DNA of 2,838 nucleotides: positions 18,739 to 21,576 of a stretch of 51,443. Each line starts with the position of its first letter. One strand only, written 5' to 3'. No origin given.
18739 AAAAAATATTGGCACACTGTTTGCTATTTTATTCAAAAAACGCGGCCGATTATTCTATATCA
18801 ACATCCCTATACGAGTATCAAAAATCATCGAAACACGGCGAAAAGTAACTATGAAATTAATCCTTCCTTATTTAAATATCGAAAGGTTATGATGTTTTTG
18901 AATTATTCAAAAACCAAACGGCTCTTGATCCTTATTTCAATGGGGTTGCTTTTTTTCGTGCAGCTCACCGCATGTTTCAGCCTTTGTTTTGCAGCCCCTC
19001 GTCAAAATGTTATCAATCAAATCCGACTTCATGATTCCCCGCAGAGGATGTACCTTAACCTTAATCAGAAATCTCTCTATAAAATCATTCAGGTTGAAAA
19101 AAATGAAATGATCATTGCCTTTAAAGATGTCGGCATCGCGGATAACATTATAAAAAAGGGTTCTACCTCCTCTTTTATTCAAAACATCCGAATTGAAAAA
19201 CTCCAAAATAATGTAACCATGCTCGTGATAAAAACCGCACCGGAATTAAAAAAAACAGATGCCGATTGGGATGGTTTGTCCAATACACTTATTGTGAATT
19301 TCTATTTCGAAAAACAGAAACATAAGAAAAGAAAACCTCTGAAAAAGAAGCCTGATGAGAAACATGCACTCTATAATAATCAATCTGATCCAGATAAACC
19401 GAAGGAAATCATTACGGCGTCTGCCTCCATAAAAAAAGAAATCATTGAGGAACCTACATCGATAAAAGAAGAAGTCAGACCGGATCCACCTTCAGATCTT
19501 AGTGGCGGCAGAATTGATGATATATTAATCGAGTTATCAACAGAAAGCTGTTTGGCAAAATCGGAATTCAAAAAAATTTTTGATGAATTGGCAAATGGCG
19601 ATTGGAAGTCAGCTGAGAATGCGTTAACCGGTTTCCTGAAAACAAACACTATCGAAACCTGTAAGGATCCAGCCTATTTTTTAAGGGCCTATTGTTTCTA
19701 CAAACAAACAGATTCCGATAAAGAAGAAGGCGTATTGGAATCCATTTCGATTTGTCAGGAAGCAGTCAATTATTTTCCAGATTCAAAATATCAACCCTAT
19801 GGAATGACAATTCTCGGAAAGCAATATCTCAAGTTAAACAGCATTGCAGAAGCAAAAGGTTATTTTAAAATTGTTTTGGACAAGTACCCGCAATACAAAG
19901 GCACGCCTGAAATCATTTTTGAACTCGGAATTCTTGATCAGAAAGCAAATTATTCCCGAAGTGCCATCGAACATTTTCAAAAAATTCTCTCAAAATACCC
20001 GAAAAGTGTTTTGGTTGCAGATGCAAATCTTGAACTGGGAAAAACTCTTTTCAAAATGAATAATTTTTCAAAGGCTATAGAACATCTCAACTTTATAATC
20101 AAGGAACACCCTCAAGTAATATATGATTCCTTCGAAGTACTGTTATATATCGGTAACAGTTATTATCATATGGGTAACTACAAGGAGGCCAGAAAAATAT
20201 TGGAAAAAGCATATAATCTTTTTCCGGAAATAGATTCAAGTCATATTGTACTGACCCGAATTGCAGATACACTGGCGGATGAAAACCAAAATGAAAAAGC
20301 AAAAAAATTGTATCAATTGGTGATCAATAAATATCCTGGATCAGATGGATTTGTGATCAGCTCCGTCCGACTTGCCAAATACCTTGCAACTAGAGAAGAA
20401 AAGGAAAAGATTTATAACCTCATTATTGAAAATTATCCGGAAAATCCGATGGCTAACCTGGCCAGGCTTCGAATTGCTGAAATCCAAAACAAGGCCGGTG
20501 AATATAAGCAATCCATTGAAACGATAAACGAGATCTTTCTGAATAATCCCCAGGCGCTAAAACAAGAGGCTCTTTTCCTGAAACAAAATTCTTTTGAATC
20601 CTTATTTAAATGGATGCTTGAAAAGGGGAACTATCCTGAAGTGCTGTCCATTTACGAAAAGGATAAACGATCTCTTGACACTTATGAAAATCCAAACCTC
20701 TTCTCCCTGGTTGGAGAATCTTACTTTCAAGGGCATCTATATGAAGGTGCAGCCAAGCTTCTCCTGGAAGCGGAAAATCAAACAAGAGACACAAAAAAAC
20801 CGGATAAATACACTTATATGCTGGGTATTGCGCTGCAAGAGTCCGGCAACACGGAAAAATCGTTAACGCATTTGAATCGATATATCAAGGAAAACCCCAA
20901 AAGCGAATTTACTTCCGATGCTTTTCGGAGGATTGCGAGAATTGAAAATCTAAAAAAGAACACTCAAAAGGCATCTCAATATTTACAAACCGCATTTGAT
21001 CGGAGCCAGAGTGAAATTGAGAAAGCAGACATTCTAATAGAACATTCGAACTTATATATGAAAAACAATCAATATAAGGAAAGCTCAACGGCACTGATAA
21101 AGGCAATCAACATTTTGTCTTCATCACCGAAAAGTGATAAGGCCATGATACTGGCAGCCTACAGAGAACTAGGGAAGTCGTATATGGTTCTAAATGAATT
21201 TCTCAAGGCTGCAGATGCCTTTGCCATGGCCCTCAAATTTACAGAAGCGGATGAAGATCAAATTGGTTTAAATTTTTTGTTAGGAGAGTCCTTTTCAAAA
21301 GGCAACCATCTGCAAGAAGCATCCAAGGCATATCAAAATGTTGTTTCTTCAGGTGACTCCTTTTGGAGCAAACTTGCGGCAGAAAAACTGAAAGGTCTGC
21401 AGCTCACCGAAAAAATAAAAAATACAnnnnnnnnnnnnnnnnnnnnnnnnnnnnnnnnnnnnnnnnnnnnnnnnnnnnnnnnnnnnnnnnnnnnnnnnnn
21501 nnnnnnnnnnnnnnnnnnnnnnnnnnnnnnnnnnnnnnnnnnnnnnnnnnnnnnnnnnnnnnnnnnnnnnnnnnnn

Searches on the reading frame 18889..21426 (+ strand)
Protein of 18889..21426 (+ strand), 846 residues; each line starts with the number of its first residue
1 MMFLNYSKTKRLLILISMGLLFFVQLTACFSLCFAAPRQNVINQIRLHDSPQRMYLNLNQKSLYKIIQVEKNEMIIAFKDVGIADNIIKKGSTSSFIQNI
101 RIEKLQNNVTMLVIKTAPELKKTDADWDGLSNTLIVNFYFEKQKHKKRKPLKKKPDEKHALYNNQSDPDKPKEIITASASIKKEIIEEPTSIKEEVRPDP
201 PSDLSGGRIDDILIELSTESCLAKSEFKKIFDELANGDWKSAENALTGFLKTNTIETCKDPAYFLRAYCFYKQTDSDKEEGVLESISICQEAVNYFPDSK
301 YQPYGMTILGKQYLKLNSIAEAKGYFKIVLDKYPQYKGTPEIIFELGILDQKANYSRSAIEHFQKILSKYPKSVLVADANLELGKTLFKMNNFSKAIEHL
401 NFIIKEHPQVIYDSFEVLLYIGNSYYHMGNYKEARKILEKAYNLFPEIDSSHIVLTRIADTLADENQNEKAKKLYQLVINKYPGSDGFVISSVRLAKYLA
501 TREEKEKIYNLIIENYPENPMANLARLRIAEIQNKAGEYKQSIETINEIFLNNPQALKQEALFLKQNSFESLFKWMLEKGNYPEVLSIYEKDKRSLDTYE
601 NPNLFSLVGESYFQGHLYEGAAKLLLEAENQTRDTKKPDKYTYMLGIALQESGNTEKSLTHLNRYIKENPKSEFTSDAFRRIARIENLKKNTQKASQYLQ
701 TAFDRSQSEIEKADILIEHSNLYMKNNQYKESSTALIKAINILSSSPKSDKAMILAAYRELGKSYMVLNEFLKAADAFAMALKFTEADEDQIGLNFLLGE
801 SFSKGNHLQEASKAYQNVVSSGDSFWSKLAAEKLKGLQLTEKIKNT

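Call 47: search_protein_families(library=pfam, proteins=[window:18889-21426:+], max_evalue=0.0001)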
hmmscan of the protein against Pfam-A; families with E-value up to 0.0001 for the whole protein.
window:18889-21426:+ (846 aa): 18 families
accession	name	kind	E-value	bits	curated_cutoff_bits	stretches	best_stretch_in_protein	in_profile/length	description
PF13174.12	TPR_6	-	9.9e-34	114.1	26.3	1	416-447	1-32/33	Tetratricopeptide repeat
PF07719.23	TPR_2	-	3.3e-29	99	27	1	416-447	2-33/34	Tetratricopeptide repeat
PF13424.12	TPR_12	-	4.5e-23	81.7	30.1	1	416-479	4-72/77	Tetratricopeptide repeat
PF14559.12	TPR_19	-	1.1e-21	77.3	25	0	428-484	4-57/68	Tetratricopeptide repeat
PF13432.12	TPR_16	-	7.1e-21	74.7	32.7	1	381-445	1-61/65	Tetratricopeptide repeat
PF13428.12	TPR_14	-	7.2e-21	73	23.5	0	416-447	2-33/44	Tetratricopeptide repeat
PF00515.34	TPR_1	-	6.9e-19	67.2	27.8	0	416-446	2-32/34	Tetratricopeptide repeat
PF13525.12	YfiO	-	5.1e-14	53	25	0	352-485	17-123/203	Outer membrane lipoprotein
PF09976.15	TPR_21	-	8.7e-12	45.6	25.5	0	463-552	50-142/193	Tetratricopeptide repeat-like domain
PF13181.12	TPR_8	-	1.2e-11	44.3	25.7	0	421-446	7-32/34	Tetratricopeptide repeat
PF25062.1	ARM_TT21_N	-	4.6e-09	36.8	40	0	418-519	103-201/222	Tetratricopeptide repeat protein 21 N-terminal ARM repeat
PF25058.1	ARM_TT21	-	1.6e-06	28.6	27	0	641-758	9-102/155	Tetratricopeptide repeat protein 21 ARM repeat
PF13371.12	TPR_9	-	4.6e-06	27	35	0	645-672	35-62/73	Tetratricopeptide repeat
PF25064.1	ARM_TT21_5th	-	5.5e-06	27.1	27.8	0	620-668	53-101/117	TT21 fifth ARM repeats domain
PF21545.3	T7SS_EccA1_N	-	3.5e-05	23.7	27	0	579-679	145-244/272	T7SS, ESX-1 secretion system protein EccA1, N-terminal domain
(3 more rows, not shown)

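Call 77: search_protein_families(library=ncbifam, proteins=[window:18889-21426:+], max_evalue=0.1)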
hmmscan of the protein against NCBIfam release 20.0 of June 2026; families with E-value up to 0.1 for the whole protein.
window:18889-21426:+ (846 aa): 23 families
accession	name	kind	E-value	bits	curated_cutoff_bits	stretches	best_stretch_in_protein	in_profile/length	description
TIGR02795.1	tol_pal_ybgF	equivalog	3.3e-43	147.1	90.1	6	357-451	19-112/119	tol-pal system protein YbgF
TIGR03302.1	OM_YfiO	subfamily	2.5e-24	86.1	81.4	3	334-485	27-148/239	outer membrane protein assembly factor BamD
TIGR02917.1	PEP_TPR_lipo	equivalog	1.4e-20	72.8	312.2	2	304-557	364-601/899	XrtA/PEP-CTERM system TPR-repeat protein PrsT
NF052312.1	T9SS_PorW_SprE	equivalog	2.1e-20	72.9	250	4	358-556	122-323/716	type IX secretion system periplasmic lipoprotein PorW/SprE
NF008068.0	PRK10803.1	equivalog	1.2e-16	61.4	383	2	284-373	161-250/263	cell division protein CpoB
NF040959.1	MamA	equivalog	3e-15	56.2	200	2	335-452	66-176/204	magnetosome protein MamA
NF008756.0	PRK11788.1-4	equivalog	2.8e-10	39.8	474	1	349-488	189-318/389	lipopolysaccharide assembly protein LapB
NF008757.0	PRK11788.1-5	equivalog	5e-08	32.5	363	1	352-505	192-334/388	lipopolysaccharide assembly protein LapB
TIGR00540.1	TPR_hemY_coli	hypoth_equivalog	8.1e-08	31.4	142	0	414-476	325-383/385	heme biosynthesis-associated TPR protein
TIGR02521.1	type_IV_pilW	equivalog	1.4e-07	31.3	154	1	309-512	37-229/234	type IV pilus biogenesis/stability protein PilW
NF033920.0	C39_PA2778_fam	equivalog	3.7e-07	29.8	150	1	387-476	166-248/255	PA2778 family cysteine peptidase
NF008755.0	PRK11788.1-3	equivalog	2e-06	27.4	430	1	354-481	194-311/388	lipopolysaccharide assembly protein LapB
NF052415.1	T3SS_chap_SctY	equivalog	5.9e-06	26.7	70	0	603-701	7-102/106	type III secretion apparatus assembly chaperone SctY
TIGR02552.1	LcrH_SycD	equivalog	8.6e-06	25.5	104.8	0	378-458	53-129/136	SycD/LcrH family type III secretion system chaperone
NF047558.1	TPR_END_plus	domain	0.00061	19.7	32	0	682-713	5-36/56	TPR end-of-group domain-containing protein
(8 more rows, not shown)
